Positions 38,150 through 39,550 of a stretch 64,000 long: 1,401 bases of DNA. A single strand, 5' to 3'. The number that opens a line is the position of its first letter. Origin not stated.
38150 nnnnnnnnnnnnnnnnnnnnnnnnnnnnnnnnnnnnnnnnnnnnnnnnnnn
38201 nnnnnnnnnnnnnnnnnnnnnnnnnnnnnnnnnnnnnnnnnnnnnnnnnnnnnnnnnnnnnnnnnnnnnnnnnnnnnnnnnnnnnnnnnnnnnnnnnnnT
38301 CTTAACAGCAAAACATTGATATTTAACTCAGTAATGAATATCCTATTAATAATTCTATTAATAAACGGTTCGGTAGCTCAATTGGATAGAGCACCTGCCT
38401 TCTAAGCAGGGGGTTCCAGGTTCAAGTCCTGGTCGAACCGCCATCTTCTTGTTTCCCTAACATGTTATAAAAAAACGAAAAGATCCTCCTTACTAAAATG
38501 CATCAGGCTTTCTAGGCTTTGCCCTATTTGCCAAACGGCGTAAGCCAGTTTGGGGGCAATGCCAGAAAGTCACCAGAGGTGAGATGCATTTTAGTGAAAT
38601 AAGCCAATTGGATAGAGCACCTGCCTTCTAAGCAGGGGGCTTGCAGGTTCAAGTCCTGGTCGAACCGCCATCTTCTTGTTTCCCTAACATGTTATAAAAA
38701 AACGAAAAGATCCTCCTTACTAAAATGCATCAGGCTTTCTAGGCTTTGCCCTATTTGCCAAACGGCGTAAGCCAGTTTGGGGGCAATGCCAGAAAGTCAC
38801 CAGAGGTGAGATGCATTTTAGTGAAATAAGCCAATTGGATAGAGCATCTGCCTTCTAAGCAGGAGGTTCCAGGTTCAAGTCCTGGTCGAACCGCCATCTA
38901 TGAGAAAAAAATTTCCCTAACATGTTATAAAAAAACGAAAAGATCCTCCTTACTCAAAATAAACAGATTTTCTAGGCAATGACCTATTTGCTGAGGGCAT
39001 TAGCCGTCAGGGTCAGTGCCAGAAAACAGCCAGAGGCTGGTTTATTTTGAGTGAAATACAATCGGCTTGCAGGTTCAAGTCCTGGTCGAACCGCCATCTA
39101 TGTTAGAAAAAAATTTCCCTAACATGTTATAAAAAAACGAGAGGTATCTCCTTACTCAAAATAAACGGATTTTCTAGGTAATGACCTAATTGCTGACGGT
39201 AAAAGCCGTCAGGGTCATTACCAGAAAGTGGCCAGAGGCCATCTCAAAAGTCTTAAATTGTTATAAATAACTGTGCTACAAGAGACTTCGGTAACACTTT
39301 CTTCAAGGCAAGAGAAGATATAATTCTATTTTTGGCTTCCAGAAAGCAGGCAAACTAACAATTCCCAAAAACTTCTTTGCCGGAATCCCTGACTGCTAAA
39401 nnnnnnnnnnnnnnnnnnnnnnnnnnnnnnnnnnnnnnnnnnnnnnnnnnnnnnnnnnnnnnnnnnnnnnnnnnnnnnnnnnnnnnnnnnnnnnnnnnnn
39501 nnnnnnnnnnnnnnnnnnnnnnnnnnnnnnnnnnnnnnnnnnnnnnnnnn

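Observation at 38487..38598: About 105-nt multi-helix element whose helices co-vary between copies (candidate new structured RNA or DNA element)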

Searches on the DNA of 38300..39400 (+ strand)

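Call 6: search_rna_families(source=window, start=38300, end=39400, threshold=evalue, max_evalue=10)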
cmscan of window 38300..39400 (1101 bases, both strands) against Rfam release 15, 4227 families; matches with E-value up to 10: 17.
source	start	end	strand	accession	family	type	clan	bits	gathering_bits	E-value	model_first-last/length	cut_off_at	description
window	38367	38440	+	RF00005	tRNA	Gene; tRNA;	CL00001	68.7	29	1.2e-14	1-71/71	no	tRNA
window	38829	38885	+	RF00005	tRNA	Gene; tRNA;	CL00001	35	29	2.3e-05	9-63/71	no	tRNA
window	38367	38441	-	RF04354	Plastid-ycf2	Cis-reg;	-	27.9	65.7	0.0022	1-75/75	no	Plastid-ycf2 5UTR RNA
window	38602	38659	+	RF00005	tRNA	Gene; tRNA;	CL00001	22.6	29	0.06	9-63/71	no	tRNA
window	38367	38439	+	RF01684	mascRNA-menRNA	Gene;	-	21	42.5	0.2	1-56/56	no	MALAT1-associated small cytoplasmic RNA/MEN beta RNA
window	38823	38894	-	RF04354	Plastid-ycf2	Cis-reg;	-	19.8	65.7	0.39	1-75/75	no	Plastid-ycf2 5UTR RNA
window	38896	38942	+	RF02098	DGCR5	Gene; lncRNA;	-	18.8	50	1.1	1-49/49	no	DiGeorge syndrome critical region gene 5 conserved region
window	38834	38886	+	RF02435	SpF41_sRNA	Gene; sRNA;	-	18.7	52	5.2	13-65/105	no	Streptococcus sRNA SpF41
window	38999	39042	-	RF01542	TB11Cs5H1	Gene; snRNA; snoRNA; HACA-box;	-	16.9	45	1.5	12-55/71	no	Trypanosomatid snoRNA TB11Cs5H1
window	38408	38521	-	RF03066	COG3610-DE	Gene; sRNA;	-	16.4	73.5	3.5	1-116/116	no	COG3610-DE RNA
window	38772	38929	+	RF04315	manA-II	Cis-reg;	-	16.4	100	6.7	1-147/147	no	manA_II ncRNA motif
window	38596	38668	-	RF04354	Plastid-ycf2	Cis-reg;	-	15.8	65.7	4.6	1-75/75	no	Plastid-ycf2 5UTR RNA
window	38948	39023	-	RF00188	SNORD103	Gene; snRNA; snoRNA; CD-box;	-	15.5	45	6.3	1-83/83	no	Small nucleolar RNA SNORD103/SNORD85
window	39138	39246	-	RF02150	MESTIT1_3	Gene; lncRNA;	-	12.9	60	7.4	1-99/99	no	MEST intronic transcript 1, antisense RNA conserved region 3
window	38443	38534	-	RF02060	STnc410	Gene; sRNA;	-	12.4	50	8.4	1-158/158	no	Enterobacterial sRNA STnc410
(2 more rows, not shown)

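Call 97: search_dna_similar(query=window:38897-39062:+, collection=plasmids, mode=distant, max_evalue=0.001, max_rows=10)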
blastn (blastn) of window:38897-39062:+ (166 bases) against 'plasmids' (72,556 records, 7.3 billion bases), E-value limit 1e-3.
No match.

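Call 98: search_dna_similar(query=window:38897-39062:+, collection=phages, mode=distant, max_evalue=0.001, max_rows=10)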
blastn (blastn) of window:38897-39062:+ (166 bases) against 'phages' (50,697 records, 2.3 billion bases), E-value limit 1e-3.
No match.
